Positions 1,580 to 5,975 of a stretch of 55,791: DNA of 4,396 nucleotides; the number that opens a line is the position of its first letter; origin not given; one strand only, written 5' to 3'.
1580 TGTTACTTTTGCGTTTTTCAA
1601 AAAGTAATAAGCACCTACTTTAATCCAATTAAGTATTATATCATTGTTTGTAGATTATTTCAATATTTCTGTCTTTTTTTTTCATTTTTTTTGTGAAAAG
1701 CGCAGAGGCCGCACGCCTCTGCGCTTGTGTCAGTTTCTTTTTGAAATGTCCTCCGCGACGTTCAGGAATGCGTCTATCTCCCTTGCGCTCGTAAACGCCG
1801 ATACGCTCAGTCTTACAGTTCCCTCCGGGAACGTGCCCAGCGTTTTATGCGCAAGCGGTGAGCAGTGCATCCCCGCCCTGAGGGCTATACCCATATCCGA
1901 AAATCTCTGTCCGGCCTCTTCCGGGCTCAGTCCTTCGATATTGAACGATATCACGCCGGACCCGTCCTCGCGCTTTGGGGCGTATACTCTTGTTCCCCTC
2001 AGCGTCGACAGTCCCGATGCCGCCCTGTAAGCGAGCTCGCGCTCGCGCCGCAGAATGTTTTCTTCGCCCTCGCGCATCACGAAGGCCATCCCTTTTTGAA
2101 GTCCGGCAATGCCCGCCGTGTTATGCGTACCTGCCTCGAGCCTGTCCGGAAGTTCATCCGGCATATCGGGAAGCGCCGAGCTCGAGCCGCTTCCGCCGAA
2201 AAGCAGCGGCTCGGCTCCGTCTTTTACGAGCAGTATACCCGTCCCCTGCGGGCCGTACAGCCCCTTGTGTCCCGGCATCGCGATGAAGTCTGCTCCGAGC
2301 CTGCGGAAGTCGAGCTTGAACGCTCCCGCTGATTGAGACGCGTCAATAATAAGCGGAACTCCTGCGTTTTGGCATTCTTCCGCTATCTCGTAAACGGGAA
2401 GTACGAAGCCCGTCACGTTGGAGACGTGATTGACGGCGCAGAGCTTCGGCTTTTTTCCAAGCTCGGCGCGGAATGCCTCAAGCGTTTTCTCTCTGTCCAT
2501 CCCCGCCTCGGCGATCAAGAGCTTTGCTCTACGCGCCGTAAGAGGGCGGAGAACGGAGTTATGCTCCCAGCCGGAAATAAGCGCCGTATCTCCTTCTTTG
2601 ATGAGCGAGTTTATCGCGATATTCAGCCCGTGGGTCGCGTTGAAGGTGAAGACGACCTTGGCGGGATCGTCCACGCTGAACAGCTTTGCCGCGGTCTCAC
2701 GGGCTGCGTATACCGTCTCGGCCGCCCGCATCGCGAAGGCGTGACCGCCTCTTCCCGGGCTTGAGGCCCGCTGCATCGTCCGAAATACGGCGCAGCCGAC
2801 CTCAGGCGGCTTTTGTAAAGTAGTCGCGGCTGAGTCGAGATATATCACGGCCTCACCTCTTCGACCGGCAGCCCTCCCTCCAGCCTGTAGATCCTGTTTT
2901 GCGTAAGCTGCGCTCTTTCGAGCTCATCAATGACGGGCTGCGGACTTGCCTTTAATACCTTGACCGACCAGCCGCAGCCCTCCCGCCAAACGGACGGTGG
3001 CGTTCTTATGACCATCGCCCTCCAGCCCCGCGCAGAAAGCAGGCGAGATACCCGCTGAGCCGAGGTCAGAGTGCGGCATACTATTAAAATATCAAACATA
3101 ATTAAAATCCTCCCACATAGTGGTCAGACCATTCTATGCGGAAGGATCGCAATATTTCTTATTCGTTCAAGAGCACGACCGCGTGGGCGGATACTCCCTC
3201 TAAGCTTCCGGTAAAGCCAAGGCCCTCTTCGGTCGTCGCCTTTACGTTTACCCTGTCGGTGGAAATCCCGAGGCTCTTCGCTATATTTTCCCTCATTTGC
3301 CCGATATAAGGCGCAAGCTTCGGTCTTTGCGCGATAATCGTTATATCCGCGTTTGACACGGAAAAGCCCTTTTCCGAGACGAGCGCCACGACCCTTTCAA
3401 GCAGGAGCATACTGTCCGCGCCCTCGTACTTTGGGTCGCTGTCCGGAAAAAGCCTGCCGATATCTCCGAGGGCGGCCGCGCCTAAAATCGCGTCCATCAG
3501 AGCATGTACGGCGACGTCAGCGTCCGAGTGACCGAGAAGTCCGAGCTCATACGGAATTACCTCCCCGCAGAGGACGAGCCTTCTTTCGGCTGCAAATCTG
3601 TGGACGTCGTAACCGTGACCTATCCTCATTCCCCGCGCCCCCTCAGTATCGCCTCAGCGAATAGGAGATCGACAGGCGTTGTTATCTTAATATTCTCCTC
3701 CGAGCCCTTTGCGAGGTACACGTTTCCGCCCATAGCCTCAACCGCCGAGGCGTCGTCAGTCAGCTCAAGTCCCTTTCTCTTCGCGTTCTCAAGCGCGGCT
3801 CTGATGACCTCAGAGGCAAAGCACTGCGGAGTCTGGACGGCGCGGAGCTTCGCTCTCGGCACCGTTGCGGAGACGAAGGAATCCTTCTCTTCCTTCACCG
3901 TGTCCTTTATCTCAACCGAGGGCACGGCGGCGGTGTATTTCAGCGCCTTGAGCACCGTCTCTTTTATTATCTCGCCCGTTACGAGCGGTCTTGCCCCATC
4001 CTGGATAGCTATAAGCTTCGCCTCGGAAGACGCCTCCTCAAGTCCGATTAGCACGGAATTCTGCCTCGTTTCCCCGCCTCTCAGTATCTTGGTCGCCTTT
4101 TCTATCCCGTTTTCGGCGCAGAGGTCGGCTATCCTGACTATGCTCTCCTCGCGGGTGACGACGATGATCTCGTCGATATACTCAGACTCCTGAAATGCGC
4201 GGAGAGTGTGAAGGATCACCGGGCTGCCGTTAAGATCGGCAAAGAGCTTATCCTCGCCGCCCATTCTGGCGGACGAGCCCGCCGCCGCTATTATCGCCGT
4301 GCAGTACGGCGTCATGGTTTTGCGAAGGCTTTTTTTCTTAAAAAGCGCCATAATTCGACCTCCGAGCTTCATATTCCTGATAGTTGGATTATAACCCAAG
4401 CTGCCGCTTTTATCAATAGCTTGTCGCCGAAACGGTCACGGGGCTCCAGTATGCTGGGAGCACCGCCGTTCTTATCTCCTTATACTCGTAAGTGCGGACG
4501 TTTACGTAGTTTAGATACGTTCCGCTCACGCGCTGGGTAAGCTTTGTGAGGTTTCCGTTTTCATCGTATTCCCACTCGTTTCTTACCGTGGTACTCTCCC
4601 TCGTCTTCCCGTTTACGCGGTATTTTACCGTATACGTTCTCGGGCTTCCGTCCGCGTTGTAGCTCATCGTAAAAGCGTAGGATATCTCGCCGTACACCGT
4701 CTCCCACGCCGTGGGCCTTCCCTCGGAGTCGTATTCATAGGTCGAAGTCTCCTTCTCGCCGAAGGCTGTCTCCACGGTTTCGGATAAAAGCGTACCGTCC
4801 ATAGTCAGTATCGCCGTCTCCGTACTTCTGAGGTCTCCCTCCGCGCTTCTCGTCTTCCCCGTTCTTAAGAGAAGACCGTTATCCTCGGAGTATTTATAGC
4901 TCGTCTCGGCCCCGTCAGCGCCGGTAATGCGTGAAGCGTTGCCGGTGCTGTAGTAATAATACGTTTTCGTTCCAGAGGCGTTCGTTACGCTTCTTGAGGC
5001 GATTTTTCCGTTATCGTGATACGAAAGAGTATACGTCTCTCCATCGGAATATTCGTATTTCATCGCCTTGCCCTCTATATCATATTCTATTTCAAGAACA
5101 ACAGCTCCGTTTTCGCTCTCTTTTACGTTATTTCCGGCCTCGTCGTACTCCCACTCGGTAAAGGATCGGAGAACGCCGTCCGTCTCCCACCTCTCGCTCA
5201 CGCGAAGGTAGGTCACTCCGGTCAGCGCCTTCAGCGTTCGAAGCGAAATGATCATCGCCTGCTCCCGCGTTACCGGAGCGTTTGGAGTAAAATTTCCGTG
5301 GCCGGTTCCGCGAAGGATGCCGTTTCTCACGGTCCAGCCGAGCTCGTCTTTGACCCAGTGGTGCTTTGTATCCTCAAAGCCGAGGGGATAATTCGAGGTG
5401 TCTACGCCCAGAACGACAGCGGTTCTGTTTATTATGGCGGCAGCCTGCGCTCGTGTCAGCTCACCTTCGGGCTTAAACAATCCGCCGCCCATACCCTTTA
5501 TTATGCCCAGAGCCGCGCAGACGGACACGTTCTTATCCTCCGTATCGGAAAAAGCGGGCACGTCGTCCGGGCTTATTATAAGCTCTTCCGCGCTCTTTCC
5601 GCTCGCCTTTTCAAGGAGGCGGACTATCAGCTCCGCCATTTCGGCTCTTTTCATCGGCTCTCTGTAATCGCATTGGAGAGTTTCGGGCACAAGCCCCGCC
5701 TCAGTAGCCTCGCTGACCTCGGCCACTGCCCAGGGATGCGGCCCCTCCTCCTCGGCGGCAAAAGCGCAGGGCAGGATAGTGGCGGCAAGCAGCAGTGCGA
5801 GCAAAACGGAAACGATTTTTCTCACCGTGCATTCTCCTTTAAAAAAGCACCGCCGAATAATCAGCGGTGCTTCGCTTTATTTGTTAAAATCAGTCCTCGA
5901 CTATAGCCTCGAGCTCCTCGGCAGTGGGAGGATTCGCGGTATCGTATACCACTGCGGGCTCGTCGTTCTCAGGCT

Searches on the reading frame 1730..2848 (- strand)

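Call 51: search_protein_families(library=pfam, proteins=[window:1730-2848:-], max_evalue=0.00001)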
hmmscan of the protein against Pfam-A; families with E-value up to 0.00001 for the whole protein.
window:1730-2848:- (372 aa): 1 family
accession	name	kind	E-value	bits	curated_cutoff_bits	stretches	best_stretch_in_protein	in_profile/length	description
PF00266.25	Aminotran_5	-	3.4e-76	257.1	21.5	1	2-361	1-371/371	Aminotransferase class-V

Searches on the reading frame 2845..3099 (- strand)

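Call 51: search_protein_families(library=pfam, proteins=[window:2845-3099:-], max_evalue=0.00001)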
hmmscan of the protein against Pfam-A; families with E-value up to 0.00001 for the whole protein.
window:2845-3099:- (84 aa): 1 family
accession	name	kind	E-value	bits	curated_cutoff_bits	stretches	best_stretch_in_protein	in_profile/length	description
PF11823.13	Se_S_carrier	-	3e-11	43.1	25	1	4-72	2-69/69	Putative Se/S carrier protein-like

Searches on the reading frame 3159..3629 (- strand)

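Call 51: search_protein_families(library=pfam, proteins=[window:3159-3629:-], max_evalue=0.00001)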
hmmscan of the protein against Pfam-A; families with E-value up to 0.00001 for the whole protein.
window:3159-3629:- (156 aa): 1 family
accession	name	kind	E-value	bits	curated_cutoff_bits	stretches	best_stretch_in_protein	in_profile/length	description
PF02542.21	YgbB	-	8.5e-69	231.2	26.7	1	1-154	1-154/155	YgbB family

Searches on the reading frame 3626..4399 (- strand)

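Call 51: search_protein_families(library=pfam, proteins=[window:3626-4399:-], max_evalue=0.00001)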
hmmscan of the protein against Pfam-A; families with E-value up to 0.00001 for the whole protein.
window:3626-4399:- (257 aa): 3 families
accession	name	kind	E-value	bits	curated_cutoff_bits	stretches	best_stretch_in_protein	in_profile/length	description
PF01128.25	IspD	-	4e-59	200.5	27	1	34-253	2-220/221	2-C-methyl-D-erythritol 4-phosphate cytidylyltransferase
PF12804.13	NTP_transf_3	-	1e-13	52.2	27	1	35-163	1-124/160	MobA-like NTP transferase domain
PF02348.25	CTP_transf_3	-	6.4e-06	26.6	22.6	1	35-156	2-118/217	Cytidylyltransferase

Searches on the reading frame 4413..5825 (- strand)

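Call 51: search_protein_families(library=pfam, proteins=[window:4413-5825:-], max_evalue=0.00001)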
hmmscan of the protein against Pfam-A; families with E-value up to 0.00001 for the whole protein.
window:4413-5825:- (470 aa): 2 families
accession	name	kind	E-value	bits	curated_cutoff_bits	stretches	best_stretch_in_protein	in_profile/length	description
PF00395.25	SLH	-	1.2e-22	80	20.8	2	88-129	4-44/44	S-layer homology domain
PF05593.20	RHS_repeat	-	9e-08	32.8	22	0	291-322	1-29/38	RHS Repeat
